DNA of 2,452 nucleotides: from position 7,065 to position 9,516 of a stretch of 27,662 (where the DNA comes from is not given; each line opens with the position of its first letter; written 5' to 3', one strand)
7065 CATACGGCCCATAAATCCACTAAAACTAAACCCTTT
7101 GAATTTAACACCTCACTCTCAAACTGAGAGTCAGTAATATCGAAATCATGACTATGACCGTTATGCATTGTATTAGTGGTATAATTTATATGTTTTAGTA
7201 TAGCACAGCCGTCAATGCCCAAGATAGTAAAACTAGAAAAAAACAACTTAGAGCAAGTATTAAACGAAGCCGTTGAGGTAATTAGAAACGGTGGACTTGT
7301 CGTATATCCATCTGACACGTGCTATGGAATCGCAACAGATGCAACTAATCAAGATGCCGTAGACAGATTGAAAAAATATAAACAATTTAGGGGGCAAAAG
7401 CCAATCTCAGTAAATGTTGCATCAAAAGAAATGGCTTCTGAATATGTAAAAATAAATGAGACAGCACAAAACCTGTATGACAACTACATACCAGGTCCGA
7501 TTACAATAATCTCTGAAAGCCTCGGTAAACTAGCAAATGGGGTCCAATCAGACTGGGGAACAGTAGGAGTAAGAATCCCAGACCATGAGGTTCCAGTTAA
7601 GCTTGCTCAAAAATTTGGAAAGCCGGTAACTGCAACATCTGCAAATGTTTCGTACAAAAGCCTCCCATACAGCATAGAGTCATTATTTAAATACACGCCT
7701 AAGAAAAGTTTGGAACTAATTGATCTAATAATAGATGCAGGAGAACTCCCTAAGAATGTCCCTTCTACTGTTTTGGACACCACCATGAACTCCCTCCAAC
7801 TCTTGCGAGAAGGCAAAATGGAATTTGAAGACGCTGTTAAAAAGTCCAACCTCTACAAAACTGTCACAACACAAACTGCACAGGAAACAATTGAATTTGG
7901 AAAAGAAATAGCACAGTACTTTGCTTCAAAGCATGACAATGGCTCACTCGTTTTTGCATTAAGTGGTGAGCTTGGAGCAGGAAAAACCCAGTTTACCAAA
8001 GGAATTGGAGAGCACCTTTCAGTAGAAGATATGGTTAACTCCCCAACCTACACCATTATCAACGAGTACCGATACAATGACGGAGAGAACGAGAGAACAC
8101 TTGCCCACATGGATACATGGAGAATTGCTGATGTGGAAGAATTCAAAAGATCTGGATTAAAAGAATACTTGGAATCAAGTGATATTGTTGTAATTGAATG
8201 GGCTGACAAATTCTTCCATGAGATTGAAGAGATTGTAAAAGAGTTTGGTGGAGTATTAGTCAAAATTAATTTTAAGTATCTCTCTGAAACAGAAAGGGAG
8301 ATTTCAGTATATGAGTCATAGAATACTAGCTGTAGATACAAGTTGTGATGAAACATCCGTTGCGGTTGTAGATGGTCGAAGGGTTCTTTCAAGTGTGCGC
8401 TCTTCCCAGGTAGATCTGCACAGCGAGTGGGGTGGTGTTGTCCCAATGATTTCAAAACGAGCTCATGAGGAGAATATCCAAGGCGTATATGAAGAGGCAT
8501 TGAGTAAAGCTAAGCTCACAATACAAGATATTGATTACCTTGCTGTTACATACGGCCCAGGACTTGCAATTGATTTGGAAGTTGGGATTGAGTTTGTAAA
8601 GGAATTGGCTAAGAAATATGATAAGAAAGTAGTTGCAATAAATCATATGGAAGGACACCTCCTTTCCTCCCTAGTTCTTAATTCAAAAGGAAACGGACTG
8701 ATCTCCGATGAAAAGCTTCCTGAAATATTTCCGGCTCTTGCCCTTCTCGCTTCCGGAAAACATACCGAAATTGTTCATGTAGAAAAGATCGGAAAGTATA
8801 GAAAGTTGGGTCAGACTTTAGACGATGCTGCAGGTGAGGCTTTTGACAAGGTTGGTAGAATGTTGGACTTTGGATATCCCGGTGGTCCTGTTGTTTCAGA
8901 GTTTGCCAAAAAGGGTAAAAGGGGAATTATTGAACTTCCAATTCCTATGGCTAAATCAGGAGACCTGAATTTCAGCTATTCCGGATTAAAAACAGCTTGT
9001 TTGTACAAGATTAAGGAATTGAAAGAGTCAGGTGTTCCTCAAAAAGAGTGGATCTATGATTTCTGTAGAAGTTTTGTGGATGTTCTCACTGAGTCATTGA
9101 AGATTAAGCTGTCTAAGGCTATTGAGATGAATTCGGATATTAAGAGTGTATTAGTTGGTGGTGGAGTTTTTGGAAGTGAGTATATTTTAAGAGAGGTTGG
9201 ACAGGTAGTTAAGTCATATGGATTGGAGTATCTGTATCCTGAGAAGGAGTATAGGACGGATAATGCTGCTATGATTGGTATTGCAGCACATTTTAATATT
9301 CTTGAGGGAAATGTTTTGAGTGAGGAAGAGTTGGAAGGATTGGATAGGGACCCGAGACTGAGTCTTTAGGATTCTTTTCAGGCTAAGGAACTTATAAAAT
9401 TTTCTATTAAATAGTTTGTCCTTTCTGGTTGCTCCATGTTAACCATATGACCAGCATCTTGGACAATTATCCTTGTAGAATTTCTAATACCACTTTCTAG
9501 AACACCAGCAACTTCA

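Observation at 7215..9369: TsaC-TsaE fusion translationally coupled to TsaD, with no TsaB nearby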

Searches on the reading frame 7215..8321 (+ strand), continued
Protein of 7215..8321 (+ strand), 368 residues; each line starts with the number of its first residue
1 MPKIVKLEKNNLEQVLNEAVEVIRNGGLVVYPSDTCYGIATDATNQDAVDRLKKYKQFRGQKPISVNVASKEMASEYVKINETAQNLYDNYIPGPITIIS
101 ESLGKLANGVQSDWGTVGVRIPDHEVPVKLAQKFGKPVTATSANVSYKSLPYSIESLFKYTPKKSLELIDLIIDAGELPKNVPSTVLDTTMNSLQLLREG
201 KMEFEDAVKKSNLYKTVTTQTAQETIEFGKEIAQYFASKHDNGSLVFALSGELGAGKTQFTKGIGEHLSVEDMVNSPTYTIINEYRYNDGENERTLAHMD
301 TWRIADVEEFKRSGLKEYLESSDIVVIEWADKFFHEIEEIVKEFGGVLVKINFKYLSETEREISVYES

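Call 54: fold_search(model_id=the predicted structure, library=pdb)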
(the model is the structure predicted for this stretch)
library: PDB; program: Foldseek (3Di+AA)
matches with E <= 10: 1180; with E <= 0.001: 38
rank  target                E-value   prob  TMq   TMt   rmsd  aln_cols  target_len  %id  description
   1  6f89_B                2.6e-19  1.00  0.53  0.59  15.5       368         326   22  Structure of H234A/Y235A P.abyssi Sua5 (released 2018-04-25)
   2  6f89_A                2.9e-19  1.00  0.52  0.56  16.0       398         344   21  Structure of H234A/Y235A P.abyssi Sua5 (released 2018-04-25)
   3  6f87_A                7.0e-19  1.00  0.51  0.55  15.4       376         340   22  Crystal structure of P. abyssi Sua5 complexed with L-threonine and PPi (released 2018-04-25)
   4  9dsw_B                2.3e-18  1.00  0.50  0.57  15.2       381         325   20  Thermotoga maritima threonylcarbamoyl adenylate synthase (TsaC2) in complex with L-threonine (released 2025-10-29)
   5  9dg5_B                2.6e-18  1.00  0.51  0.57  15.1       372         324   22  Thermotoga maritima threonylcarbamoyl adenylate synthase (TsaC2) in complex with L-threonine, magnesium and ATP (released 2025-11-12)
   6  6f8y_C                2.9e-18  1.00  0.51  0.55  16.0       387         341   21  Crystal structure of P. abyssi Sua5 complexed with L-threonine (released 2018-04-25)
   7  3aje                  3.5e-18  1.00  0.51  0.57  14.5       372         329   19  Crystal structure of S. tokodaii Sua5 complexed with L-threonine and AMPPNP (released 2011-04-13)
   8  9dsv_A                4.4e-18  1.00  0.51  0.57  15.7       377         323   20  Thermotoga maritima threonylcarbamoyl adenylate synthase (TsaC2) in complex with N-carboxy-L-threonine, magnesium and  (released 2025-10-29)
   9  9d3h_B                5.0e-18  1.00  0.51  0.56  15.5       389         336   20  Thermotoga maritima threonylcarbamoyl adenylate synthase (TsaC2) in complex with N-carboxy-L-threonine, magnesium and  (released 2025-12-10)
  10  9dsq_B                1.1e-17  1.00  0.51  0.58  15.2       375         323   21  Thermotoga maritima threonylcarbamoyl adenylate synthase (TsaC2) in complex with products TC-AMP and pyrophosphate (released 2025-10-29)
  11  9dsq_A                1.5e-17  1.00  0.51  0.58  15.2       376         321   20  Thermotoga maritima threonylcarbamoyl adenylate synthase (TsaC2) in complex with products TC-AMP and pyrophosphate (released 2025-10-29)
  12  9d3h_A                1.6e-17  1.00  0.51  0.56  15.4       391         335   19  Thermotoga maritima threonylcarbamoyl adenylate synthase (TsaC2) in complex with N-carboxy-L-threonine, magnesium and  (released 2025-12-10)
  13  2eqa                  1.6e-17  1.00  0.51  0.56  14.8       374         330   19  Crystal Structure of the hypothetical Sua5 protein from Sulfolobus tokodaii (released 2008-01-15)
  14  1k7j                  7.8e-15  1.00  0.50  0.86   2.7       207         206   25  Structural Genomics, protein TF1 (released 2002-08-14)
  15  1hru_B                7.0e-13  1.00  0.43  0.82   2.9       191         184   22  THE STRUCTURE OF THE YRDC GENE PRODUCT FROM E.COLI (released 2001-01-31)
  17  1hru_A                1.8e-12  1.00  0.42  0.80   2.9       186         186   22  THE STRUCTURE OF THE YRDC GENE PRODUCT FROM E.COLI (released 2001-01-31)
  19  5np9                  5.6e-12  1.00  0.33  0.75   3.2       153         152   37  Crystal structure of Bacillus subtilis YdiB in complex with ADP (released 2018-05-30)
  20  1htw_A                2.6e-11  1.00  0.35  0.76   3.1       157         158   29  COMPLEX OF HI0065 WITH ADP AND MAGNESIUM (released 2002-08-07)
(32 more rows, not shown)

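Call 61: search_protein_families(library=pfam, proteins=[P0143, P0149, P0151, P0152, P0156, P0162, P0194, P0202, P0210, P0250], max_evalue=0.001)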
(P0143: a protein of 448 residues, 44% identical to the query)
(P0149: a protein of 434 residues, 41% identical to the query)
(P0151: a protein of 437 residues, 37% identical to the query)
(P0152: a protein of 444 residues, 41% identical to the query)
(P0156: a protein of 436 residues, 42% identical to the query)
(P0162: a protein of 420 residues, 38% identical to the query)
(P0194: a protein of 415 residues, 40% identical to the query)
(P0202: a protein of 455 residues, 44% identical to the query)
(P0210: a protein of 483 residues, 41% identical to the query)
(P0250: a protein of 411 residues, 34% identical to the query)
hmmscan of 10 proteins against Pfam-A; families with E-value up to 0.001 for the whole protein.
P0143 (448 aa): 2 families
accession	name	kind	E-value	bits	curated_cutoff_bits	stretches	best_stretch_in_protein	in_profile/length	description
PF01300.24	Sua5_yciO_yrdC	-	3.8e-42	144.2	25.1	1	20-225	1-178/178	Telomere recombination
PF02367.23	TsaE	-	4.1e-29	101.6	26.6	2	239-305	2-63/128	Threonylcarbamoyl adenosine biosynthesis protein TsaE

P0149 (434 aa): 2 families
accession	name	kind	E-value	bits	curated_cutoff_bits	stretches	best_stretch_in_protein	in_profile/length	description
PF01300.24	Sua5_yciO_yrdC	-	1.4e-42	145.7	25.1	1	21-199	2-178/178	Telomere recombination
PF02367.23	TsaE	-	1.8e-24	86.5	26.6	1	322-423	17-113/128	Threonylcarbamoyl adenosine biosynthesis protein TsaE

P0151 (437 aa): 2 families
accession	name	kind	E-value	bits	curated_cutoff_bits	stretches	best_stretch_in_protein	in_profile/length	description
PF01300.24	Sua5_yciO_yrdC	-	1e-44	152.6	25.1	2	21-109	2-93/178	Telomere recombination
PF02367.23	TsaE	-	1.8e-22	80.1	26.6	1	283-418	2-120/128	Threonylcarbamoyl adenosine biosynthesis protein TsaE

P0152 (444 aa): 2 families
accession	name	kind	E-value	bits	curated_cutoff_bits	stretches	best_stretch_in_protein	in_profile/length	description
PF01300.24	Sua5_yciO_yrdC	-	2.1e-35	122.2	25.1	2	20-100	1-82/178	Telomere recombination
PF02367.23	TsaE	-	5.9e-27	94.6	26.6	1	295-427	2-124/128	Threonylcarbamoyl adenosine biosynthesis protein TsaE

P0156 (436 aa): 2 families
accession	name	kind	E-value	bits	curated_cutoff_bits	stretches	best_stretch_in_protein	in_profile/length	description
PF01300.24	Sua5_yciO_yrdC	-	4.5e-42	144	25.1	1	23-235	4-178/178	Telomere recombination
PF02367.23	TsaE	-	4e-28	98.4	26.6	2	248-314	2-63/128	Threonylcarbamoyl adenosine biosynthesis protein TsaE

P0162 (420 aa): 2 families
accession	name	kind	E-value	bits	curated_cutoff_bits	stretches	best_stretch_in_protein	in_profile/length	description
PF01300.24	Sua5_yciO_yrdC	-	5.5e-42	143.7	25.1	1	21-234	2-178/178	Telomere recombination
PF02367.23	TsaE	-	8.6e-27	94.1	26.6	2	253-321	2-63/128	Threonylcarbamoyl adenosine biosynthesis protein TsaE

P0194 (415 aa): 2 families
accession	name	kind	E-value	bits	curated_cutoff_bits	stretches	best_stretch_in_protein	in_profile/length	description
PF01300.24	Sua5_yciO_yrdC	-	5.1e-37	127.5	25.1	1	21-223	2-176/178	Telomere recombination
PF02367.23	TsaE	-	8.8e-26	90.8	26.6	1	248-379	2-115/128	Threonylcarbamoyl adenosine biosynthesis protein TsaE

P0202 (455 aa): 2 families
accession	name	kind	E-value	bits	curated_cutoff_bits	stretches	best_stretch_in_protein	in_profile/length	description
PF01300.24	Sua5_yciO_yrdC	-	4.7e-39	134.1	25.1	1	22-207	2-178/178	Telomere recombination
PF02367.23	TsaE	-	2.7e-23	82.7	26.6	2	240-333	3-64/128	Threonylcarbamoyl adenosine biosynthesis protein TsaE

P0210 (483 aa): 2 families
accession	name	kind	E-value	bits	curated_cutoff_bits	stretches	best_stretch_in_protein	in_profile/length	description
PF01300.24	Sua5_yciO_yrdC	-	1.3e-38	132.7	25.1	1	21-255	2-178/178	Telomere recombination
PF02367.23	TsaE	-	6.9e-27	94.4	26.6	2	268-335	2-64/128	Threonylcarbamoyl adenosine biosynthesis protein TsaE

P0250 (411 aa): 5 families
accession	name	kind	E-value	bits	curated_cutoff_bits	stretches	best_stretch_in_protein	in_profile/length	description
PF01300.24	Sua5_yciO_yrdC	-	2.9e-40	138.1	25.1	1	21-201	2-176/178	Telomere recombination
PF02367.23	TsaE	-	1.3e-18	67.7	26.6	1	270-402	20-123/128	Threonylcarbamoyl adenosine biosynthesis protein TsaE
PF13238.12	AAA_18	-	3.1e-05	24.9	29.4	1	278-322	2-44/128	AAA domain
PF03215.21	Rad17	-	5.8e-05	23.5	23.8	1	255-302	29-73/186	Rad17 P-loop domain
PF13191.12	AAA_16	-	0.00043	21.2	32.6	1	274-301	24-51/167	AAA ATPase domain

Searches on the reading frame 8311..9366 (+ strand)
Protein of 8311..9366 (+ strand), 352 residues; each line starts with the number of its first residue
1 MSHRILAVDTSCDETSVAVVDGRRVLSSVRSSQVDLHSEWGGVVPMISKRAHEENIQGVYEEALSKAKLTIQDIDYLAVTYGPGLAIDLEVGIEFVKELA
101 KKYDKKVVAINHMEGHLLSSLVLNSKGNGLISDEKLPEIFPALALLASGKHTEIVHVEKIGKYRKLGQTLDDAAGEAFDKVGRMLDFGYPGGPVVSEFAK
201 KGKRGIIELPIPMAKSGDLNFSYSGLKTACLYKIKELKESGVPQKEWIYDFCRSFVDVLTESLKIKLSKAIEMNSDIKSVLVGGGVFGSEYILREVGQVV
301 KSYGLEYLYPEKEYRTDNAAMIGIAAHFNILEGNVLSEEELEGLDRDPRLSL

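Call 3: search_protein_families(library=pfam, proteins=[window:8311-9366:+], max_evalue=0.01)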
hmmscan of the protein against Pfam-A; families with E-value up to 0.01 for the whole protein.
window:8311-9366:+ (352 aa): 3 families
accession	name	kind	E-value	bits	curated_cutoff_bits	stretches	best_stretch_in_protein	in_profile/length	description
PF00814.31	TsaD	-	1.1e-72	245.4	24.8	1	25-323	2-263/264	tRNA N6-adenosine threonylcarbamoyltransferase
PF22521.2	HypF_C_2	-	0.00041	20.6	27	1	230-313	152-230/241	Carbamoyltransferase, Kae1-like Domain, second subdomain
PF01869.26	BcrAD_BadFG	-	0.0046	16.9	31.5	0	48-81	36-70/271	BadF/BadG/BcrA/BcrD ATPase family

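Call 4: search_protein_families(library=ncbifam, proteins=[window:8311-9366:+], max_evalue=0.01)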
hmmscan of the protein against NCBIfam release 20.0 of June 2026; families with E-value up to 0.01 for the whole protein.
window:8311-9366:+ (352 aa): 6 families
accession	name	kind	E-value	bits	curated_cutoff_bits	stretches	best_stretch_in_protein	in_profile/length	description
TIGR03723.1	T6A_TsaD_YgjD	equivalog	1.9e-97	326.2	296.1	1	5-328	1-311/314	tRNA (adenosine(37)-N6)-threonylcarbamoyltransferase complex transferase subunit TsaD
TIGR00329.1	gcp_kae1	subfamily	2.9e-83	279.6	207.8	1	6-323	1-305/305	tRNA (adenosine(37)-N6)-threonylcarbamoyltransferase complex transferase subunit TsaD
TIGR03722.2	arch_KAE1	equivalog_domain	6.8e-44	150.3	375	1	5-336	1-303/323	KEOPS complex N(6)-L-threonylcarbamoyladenine synthase Kae1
NF007174.0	PRK09605.1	equivalog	5.6e-38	130.7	447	1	4-337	2-306/535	bifunctional N(6)-L-threonylcarbamoyladenine synthase/serine/threonine protein kinase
TIGR03725.1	T6A_YeaZ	equivalog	3.7e-11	43.4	69.3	1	5-114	1-95/212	tRNA (adenosine(37)-N6)-threonylcarbamoyltransferase complex dimerization subunit type 1 TsaB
TIGR00143.1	hypF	equivalog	0.0002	19.7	466.1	1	265-324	677-736/741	carbamoyltransferase HypF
